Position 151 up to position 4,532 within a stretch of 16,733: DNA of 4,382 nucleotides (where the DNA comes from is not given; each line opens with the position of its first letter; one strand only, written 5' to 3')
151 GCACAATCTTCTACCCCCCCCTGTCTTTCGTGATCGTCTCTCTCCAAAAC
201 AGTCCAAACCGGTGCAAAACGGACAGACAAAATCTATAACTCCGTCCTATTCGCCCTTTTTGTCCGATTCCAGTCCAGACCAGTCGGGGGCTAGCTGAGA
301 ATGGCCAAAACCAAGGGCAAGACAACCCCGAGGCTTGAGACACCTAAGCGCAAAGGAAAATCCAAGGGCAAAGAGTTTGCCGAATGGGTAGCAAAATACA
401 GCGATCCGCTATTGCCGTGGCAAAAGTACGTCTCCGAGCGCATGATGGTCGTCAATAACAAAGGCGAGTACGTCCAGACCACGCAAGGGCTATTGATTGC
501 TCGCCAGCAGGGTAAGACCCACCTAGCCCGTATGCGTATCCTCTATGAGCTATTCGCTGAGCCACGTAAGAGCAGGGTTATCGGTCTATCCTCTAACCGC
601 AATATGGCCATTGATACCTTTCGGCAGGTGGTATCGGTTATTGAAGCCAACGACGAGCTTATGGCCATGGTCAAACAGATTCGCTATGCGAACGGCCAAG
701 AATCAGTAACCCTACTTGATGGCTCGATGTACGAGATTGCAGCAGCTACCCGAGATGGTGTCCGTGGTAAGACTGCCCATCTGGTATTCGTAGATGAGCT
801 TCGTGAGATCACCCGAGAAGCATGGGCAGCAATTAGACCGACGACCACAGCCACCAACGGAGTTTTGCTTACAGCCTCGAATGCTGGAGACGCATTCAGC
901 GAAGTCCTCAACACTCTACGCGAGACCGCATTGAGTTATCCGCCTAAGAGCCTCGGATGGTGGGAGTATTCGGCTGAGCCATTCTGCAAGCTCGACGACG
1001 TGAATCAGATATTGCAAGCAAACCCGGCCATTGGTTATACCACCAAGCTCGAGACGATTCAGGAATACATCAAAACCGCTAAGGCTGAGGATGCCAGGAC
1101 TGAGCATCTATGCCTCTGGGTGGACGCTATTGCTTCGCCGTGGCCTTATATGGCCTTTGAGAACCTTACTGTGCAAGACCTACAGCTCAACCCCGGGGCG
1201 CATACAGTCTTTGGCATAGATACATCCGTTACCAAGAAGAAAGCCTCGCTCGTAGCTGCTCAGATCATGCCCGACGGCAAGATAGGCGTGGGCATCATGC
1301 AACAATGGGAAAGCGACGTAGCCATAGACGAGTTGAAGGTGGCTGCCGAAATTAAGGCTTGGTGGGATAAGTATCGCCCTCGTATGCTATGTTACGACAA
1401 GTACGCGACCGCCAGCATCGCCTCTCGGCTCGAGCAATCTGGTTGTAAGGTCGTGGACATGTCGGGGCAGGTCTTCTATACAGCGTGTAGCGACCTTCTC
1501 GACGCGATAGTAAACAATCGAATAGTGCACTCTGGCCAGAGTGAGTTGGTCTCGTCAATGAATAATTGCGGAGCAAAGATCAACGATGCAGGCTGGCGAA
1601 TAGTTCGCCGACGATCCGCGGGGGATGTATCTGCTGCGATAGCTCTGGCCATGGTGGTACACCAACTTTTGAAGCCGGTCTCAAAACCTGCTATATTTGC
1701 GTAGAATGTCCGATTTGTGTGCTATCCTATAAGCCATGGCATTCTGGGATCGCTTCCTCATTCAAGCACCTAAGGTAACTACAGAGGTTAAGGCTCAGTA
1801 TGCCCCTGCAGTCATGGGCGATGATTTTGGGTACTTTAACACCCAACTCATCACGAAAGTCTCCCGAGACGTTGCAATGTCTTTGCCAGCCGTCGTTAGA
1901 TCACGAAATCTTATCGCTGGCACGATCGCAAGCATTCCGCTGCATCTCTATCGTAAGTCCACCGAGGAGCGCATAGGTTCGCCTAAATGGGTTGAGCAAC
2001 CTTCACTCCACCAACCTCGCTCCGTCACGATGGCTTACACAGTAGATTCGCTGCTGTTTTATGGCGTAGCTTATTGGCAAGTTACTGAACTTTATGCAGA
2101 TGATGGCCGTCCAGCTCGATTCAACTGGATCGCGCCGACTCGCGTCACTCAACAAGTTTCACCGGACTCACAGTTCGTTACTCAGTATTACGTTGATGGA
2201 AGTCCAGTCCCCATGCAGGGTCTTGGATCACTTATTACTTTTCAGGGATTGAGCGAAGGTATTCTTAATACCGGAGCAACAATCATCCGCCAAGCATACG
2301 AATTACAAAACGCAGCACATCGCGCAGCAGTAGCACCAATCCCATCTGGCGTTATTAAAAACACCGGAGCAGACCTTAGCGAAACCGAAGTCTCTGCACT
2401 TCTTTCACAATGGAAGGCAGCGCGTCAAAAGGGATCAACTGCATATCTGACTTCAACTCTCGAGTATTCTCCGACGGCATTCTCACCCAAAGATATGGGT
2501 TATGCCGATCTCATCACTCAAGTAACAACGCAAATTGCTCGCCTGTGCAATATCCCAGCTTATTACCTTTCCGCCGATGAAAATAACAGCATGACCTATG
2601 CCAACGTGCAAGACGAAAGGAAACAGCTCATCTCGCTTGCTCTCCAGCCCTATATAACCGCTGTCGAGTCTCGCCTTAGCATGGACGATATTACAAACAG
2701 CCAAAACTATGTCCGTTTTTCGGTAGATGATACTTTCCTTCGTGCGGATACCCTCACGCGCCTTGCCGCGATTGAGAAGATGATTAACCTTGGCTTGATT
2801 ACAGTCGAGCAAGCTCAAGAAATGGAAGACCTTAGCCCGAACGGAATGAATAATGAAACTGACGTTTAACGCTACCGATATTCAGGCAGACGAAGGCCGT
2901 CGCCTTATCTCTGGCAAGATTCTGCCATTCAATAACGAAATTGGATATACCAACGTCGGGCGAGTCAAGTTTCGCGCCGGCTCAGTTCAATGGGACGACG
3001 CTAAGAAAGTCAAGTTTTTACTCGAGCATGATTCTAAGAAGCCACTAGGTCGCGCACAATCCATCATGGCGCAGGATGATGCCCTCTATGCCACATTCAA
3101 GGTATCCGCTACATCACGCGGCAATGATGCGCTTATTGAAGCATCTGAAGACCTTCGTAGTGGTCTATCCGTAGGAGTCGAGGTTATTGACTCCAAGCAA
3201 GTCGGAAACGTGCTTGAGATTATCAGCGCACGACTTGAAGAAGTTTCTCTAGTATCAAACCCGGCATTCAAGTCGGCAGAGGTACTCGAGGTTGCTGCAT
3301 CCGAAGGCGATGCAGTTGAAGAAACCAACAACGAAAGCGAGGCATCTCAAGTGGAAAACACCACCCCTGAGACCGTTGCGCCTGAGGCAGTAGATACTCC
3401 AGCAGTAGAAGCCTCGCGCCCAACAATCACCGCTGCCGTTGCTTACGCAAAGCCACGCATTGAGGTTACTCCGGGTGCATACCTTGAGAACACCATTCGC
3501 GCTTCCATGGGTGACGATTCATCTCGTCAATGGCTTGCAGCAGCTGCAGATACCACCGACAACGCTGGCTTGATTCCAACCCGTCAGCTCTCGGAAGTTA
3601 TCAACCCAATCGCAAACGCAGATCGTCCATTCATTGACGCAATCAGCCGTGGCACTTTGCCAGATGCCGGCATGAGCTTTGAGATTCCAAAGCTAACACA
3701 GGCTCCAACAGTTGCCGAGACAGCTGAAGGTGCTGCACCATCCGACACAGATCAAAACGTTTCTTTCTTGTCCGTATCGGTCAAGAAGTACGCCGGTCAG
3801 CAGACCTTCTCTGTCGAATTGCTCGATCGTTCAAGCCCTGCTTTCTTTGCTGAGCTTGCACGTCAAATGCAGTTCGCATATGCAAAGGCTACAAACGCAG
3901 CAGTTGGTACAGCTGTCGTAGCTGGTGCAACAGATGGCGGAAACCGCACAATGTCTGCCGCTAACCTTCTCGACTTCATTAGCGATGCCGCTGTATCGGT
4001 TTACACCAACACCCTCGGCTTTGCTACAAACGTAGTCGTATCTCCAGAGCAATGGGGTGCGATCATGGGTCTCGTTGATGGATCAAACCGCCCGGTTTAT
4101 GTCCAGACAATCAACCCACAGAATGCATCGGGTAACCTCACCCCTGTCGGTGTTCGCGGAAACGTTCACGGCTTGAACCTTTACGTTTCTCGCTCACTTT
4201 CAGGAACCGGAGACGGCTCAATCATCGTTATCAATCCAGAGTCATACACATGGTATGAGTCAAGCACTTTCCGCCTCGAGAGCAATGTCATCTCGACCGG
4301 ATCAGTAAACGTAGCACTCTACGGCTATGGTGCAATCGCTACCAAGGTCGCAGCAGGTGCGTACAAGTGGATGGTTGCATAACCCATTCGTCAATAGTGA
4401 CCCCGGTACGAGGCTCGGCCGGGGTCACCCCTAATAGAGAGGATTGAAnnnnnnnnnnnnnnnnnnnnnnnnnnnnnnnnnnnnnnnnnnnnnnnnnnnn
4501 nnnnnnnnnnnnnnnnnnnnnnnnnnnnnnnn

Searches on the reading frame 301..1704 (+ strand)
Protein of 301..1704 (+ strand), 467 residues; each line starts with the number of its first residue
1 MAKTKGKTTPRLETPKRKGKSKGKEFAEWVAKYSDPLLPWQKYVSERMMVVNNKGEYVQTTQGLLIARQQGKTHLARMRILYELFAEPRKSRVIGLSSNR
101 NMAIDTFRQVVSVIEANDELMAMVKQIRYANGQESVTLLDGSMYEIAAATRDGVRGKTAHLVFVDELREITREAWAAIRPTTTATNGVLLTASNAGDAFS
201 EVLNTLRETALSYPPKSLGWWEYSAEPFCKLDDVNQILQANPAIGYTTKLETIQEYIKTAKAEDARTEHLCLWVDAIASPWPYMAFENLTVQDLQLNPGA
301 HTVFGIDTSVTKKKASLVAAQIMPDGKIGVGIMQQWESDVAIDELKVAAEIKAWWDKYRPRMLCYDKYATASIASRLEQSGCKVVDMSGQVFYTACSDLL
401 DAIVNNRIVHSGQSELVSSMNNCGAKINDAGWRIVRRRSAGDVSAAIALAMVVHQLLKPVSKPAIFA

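Call 12: search_dna_similar(query=window:301-1704:+, collection=phages, mode=protein, max_rows=15)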
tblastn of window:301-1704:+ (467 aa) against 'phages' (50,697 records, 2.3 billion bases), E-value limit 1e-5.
Records with a match: 1621; places in all: 1621; records where one place covers at least 80% of the query: 997.
Best place of each record, by identity: <60% 1621.
By first word of the organism name: Mycobacterium 584; Microbacterium 234; Arthrobacter 216; Propionibacterium 203; Gordonia 168; Streptococcus 74; Cutibacterium 44; Corynebacterium 33; Lactococcus 13; Curtobacterium 8; and 20 more.
By host as written in the record: Mycobacterium smegmatis mc2 155 395; Microbacterium foliorum NRRL B-24224 146; Gordonia terrae 3612 136; Arthrobacter sp. ATCC 21022 134; Propionibacterium acnes 98; Mycobacterium smegmatis mc#155 88; Microbacterium foliorum NRRL B-24224 SEA 66; Cutibacterium acnes 48; and 210 more.
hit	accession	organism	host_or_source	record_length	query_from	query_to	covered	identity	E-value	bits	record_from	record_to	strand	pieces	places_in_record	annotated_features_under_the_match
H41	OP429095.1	Nocardia phage NS-I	Nocardia seriolae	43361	6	463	98%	30.5%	1e-45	176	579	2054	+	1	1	terminase large subunit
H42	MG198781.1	Arthrobacter phage Fluke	Arthrobacter sp. ATCC 21022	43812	6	462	98%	30.2%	2e-37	151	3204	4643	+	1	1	terminase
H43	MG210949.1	Arthrobacter phage Huntingdon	Arthrobacter sp. ATCC21022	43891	6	462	98%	30.1%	1e-39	158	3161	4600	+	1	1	terminase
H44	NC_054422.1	Arthrobacter phage Huntingdon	Arthrobacter sp. ATCC21022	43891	6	462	98%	30.1%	1e-39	158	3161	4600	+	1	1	terminase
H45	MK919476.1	Arthrobacter phage EstebanJulior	Arthrobacter sp. ATCC 21022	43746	6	462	98%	30.1%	2e-37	151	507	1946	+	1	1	2: terminase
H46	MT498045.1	Arthrobacter phage MamaPearl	Arthrobacter sp. ATCC 21022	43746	6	462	98%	30.1%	2e-37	151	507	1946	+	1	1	2: terminase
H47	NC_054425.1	Arthrobacter phage MamaPearl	Arthrobacter sp. ATCC 21022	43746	6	462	98%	30.1%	2e-37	151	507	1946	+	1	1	2: terminase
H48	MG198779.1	Arthrobacter phage Urla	Arthrobacter sp. ATCC 21022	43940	6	462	98%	30.1%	3e-37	151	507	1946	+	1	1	terminase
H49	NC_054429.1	Arthrobacter phage Urla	Arthrobacter sp. ATCC 21022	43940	6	462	98%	30.1%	3e-37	151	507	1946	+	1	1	terminase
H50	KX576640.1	Arthrobacter phage RcigaStruga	Arthrobacter sp. ATCC 21022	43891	6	462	98%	29.9%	4e-39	157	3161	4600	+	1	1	terminase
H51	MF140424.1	Arthrobacter phage Nubia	Arthrobacter sp. ATCC 21022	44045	6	462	98%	29.9%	4e-39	157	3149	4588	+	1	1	5: terminase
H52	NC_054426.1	Arthrobacter phage Nubia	Arthrobacter sp. ATCC 21022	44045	6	462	98%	29.9%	4e-39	157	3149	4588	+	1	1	5: terminase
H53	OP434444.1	Arthrobacter phage Albanese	Arthrobacter sp. ATCC 21022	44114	6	462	98%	29.9%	4e-39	157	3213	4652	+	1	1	5: terminase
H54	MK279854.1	Arthrobacter phage GreenHearts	Arthrobacter sp. ATCC 21022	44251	6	462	98%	29.9%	4e-39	157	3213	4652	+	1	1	5: terminase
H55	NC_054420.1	Arthrobacter phage GreenHearts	Arthrobacter sp. ATCC 21022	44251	6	462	98%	29.9%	4e-39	157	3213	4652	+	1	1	5: terminase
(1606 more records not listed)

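Call 43: search_protein_families(library=pfam, proteins=[window:301-1704:+], max_evalue=0.01)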
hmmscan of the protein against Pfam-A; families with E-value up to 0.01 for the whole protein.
window:301-1704:+ (467 aa): 4 families
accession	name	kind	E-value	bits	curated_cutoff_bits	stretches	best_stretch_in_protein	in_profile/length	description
PF20441.4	TerL_nuclease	-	1.2e-08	35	24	1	328-456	150-282/286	Terminase large subunit, endonuclease domain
PF03354.21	TerL_ATPase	-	1.7e-08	34.8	23.7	1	39-200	1-166/178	Terminase large subunit, ATPase domain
PF03237.21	Terminase_6N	-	5e-06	26.8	22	1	65-286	3-213/215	Terminase large subunit, T4likevirus-type, N-terminal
PF05876.18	GpA_ATPase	-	0.00043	20.5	25.6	1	64-173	32-143/247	Phage terminase large subunit gpA, ATPase domain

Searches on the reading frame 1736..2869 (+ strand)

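Call 43: search_protein_families(library=pfam, proteins=[window:1736-2869:+], max_evalue=0.01)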
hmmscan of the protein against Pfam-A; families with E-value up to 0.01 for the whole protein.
window:1736-2869:+ (377 aa): 1 family
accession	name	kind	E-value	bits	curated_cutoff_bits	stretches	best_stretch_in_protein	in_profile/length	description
PF04860.17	Phage_portal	-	1.8e-37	129.7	39.1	1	51-365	1-321/321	Phage portal protein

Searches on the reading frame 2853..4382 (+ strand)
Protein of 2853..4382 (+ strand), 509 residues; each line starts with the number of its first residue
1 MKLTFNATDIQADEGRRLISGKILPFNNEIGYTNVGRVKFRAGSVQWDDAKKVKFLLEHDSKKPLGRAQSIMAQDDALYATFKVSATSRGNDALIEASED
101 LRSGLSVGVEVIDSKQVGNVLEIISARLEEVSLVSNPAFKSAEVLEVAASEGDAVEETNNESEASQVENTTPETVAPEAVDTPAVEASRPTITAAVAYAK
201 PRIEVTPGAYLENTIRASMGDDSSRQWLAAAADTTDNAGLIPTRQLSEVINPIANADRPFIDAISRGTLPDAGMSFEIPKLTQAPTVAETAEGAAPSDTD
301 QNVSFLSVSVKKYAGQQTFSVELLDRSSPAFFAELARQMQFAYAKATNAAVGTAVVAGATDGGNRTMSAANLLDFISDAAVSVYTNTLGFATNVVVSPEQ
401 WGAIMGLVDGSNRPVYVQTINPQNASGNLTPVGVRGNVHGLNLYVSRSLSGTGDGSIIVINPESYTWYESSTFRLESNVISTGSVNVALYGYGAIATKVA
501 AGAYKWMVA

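Call 43: search_protein_families(library=pfam, proteins=[window:2853-4382:+], max_evalue=0.01)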
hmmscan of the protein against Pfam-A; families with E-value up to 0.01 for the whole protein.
window:2853-4382:+ (509 aa): 3 families
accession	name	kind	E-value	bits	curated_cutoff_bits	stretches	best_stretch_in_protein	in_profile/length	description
PF05065.19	Phage_capsid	-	1.9e-10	41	24.2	1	244-476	7-243/280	Phage capsid family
PF04586.22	Peptidase_S78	-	9.5e-09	36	21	1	13-154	8-161/165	Caudovirus prohead serine protease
PF25209.1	Phage_capsid_4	-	3.2e-07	31.3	27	1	248-505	25-261/262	Phage capsid protein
